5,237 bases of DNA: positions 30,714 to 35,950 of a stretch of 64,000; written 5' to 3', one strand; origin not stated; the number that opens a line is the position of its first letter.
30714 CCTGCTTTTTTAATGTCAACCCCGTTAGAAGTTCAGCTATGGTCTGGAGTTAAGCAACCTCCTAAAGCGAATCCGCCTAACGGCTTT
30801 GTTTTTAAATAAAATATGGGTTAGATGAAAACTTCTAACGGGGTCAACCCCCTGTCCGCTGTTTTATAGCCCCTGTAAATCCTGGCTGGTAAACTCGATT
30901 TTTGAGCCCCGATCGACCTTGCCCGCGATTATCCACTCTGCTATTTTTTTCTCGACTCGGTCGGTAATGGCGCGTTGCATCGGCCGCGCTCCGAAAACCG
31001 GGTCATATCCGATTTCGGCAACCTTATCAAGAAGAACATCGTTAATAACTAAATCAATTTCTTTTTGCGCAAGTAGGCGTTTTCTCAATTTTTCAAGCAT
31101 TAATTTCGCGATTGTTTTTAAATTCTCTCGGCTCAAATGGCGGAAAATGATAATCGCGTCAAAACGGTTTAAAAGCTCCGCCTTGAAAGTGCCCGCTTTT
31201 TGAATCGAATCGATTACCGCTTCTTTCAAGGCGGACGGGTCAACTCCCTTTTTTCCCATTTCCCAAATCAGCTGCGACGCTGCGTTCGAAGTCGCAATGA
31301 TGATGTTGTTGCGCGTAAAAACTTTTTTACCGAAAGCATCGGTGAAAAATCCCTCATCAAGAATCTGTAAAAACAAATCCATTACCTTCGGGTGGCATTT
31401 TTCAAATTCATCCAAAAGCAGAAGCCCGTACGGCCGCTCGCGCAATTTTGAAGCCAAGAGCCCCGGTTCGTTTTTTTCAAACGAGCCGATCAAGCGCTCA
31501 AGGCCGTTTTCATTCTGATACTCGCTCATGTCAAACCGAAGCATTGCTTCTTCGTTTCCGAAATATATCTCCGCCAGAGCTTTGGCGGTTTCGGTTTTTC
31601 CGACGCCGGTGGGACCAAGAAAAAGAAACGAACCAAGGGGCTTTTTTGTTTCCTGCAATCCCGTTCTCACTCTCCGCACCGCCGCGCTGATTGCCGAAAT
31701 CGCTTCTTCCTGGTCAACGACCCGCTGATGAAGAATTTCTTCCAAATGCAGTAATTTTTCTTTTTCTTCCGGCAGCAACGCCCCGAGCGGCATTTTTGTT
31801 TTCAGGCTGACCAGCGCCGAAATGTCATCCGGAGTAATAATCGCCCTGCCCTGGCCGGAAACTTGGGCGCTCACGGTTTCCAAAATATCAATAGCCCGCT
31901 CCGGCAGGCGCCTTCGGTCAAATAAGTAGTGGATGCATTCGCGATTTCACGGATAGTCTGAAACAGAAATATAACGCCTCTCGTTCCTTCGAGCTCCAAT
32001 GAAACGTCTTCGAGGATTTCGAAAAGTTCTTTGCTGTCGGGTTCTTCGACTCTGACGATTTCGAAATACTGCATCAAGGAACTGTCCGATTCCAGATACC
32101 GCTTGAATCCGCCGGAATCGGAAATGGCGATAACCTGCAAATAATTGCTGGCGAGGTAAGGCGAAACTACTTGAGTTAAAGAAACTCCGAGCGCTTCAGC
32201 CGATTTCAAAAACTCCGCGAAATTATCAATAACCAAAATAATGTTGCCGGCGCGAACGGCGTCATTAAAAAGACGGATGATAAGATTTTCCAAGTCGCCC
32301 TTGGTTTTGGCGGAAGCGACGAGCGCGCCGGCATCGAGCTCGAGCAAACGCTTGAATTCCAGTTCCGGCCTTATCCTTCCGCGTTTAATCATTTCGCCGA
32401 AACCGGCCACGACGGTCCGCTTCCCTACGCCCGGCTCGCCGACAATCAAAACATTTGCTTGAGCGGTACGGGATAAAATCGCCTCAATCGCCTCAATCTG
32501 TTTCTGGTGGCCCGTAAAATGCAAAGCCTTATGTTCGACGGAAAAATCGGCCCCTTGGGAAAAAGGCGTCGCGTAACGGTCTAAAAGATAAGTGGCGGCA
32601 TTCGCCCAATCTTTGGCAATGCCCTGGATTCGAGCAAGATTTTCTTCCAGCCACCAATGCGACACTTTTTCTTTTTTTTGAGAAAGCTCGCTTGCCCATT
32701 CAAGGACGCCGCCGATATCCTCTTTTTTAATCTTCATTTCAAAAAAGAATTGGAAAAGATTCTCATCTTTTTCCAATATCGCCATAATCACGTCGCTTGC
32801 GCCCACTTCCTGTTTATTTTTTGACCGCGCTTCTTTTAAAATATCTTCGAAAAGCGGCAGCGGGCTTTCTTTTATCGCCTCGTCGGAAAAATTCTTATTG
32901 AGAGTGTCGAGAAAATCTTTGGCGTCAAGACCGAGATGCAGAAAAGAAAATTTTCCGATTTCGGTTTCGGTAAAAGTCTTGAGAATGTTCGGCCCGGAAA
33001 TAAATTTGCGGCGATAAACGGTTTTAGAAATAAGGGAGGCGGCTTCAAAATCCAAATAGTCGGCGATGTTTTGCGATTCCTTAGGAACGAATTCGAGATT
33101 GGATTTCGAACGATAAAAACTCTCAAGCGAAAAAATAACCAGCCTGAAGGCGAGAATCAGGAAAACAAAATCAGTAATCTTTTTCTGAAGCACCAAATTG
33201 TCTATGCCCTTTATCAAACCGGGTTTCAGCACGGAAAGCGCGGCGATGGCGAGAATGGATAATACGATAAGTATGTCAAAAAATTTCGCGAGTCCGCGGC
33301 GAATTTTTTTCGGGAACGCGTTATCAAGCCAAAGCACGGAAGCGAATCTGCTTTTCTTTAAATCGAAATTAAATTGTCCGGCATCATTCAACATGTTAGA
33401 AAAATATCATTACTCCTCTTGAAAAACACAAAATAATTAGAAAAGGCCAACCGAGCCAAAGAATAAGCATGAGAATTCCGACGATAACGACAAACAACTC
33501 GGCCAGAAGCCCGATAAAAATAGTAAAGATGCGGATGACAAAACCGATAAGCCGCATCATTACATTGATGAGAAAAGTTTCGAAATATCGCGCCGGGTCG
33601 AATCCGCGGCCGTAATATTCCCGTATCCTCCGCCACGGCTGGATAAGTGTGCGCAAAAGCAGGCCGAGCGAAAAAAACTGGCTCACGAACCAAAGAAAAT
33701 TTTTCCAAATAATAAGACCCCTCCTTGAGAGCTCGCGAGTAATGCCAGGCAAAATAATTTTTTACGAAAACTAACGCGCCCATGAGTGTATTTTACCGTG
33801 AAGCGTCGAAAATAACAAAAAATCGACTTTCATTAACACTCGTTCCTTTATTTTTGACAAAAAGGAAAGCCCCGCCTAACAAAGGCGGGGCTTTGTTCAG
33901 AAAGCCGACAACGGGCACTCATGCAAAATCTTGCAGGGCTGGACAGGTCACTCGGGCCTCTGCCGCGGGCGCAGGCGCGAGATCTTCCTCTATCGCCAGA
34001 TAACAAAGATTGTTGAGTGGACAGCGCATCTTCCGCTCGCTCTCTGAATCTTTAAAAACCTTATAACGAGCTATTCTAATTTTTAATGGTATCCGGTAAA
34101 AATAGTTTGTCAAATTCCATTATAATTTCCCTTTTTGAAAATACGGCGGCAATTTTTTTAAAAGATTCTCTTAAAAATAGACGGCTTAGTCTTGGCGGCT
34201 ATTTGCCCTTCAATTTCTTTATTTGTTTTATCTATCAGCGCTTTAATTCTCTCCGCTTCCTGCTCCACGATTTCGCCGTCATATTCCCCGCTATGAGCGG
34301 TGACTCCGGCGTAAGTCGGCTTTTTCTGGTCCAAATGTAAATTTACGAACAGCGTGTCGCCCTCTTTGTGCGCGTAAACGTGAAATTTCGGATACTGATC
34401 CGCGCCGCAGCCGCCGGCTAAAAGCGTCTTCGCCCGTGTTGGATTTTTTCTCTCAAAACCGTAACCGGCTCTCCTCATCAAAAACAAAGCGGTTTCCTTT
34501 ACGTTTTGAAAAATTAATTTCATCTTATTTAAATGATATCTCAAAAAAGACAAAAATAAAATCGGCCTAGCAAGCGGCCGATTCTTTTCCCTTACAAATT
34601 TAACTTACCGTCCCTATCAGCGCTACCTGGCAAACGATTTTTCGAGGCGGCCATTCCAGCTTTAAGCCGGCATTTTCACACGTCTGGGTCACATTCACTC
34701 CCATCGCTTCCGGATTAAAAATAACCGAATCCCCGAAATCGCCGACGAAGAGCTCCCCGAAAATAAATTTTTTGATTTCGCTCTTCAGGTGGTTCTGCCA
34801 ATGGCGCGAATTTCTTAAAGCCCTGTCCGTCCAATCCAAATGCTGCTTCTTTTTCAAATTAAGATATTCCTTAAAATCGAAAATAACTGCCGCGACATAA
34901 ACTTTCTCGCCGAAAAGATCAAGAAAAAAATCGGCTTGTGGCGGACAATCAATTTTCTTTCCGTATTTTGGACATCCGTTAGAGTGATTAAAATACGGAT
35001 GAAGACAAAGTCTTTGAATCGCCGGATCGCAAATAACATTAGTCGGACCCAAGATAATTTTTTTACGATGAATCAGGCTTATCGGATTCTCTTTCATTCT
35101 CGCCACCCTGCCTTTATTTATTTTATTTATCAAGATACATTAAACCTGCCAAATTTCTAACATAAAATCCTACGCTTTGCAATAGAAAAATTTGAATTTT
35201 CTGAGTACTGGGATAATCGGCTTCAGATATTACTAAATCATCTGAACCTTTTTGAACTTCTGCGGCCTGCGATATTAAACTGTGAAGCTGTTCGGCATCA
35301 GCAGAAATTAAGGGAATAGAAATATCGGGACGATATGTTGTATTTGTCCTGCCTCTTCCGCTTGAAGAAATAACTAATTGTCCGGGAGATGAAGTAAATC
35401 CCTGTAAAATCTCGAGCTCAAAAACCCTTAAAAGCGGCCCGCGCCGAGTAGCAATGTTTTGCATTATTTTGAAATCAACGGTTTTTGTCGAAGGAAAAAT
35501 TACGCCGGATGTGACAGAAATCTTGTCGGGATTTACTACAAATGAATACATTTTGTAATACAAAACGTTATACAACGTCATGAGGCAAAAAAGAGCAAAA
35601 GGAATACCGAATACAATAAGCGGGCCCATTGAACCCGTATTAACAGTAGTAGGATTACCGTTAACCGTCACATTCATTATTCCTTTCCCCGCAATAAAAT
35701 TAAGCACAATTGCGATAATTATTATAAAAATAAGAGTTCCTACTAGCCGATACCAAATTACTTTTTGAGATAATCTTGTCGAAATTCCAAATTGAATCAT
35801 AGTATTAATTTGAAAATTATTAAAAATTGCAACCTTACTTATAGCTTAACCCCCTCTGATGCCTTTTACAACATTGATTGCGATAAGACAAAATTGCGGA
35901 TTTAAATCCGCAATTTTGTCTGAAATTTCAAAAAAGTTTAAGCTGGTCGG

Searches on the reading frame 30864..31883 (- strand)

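Call 72: search_protein_families(library=pfam, proteins=[window:30864-31883:-], max_evalue=0.001)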
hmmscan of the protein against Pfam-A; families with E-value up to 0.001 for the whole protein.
window:30864-31883:- (339 aa): 5 families
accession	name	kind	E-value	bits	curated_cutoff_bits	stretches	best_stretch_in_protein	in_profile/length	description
PF07724.20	AAA_2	-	8.8e-41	140.1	27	1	81-244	1-166/166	AAA domain (Cdc48 subfamily)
PF10431.15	ClpB_D2-small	-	2.8e-22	79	21.9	1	250-330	1-80/81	C-terminal, D2-small domain, of ClpB protein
PF07728.20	AAA_5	-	1e-08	35.7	22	1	86-203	2-125/139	AAA domain (dynein-related subfamily)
PF00004.35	AAA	-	2.6e-07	31.6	21.2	1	87-206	2-115/131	ATPase family associated with various cellular activities (AAA)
PF00158.32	Sigma54_activat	-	4.5e-05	23.6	20.2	1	66-201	5-143/168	Sigma-54 interaction domain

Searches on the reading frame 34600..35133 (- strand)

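Call 72: search_protein_families(library=pfam, proteins=[window:34600-35133:-], max_evalue=0.001)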
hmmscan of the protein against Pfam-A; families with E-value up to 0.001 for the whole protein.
window:34600-35133:- (177 aa): 1 family
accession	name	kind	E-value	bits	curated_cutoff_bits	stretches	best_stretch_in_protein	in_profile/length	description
PF10050.14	DUF2284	-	2.5e-09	37.5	25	0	137-170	123-156/161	Predicted metal-binding protein (DUF2284)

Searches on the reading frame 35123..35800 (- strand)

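Call 72: search_protein_families(library=pfam, proteins=[window:35123-35800:-], max_evalue=0.001)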
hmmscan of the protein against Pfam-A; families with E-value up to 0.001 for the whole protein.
window:35123-35800:- (225 aa): 1 family
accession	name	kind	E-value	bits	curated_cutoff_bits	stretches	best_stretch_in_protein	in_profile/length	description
PF03703.20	bPH_2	-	3e-05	24.6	22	1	82-129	1-48/78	Bacterial PH domain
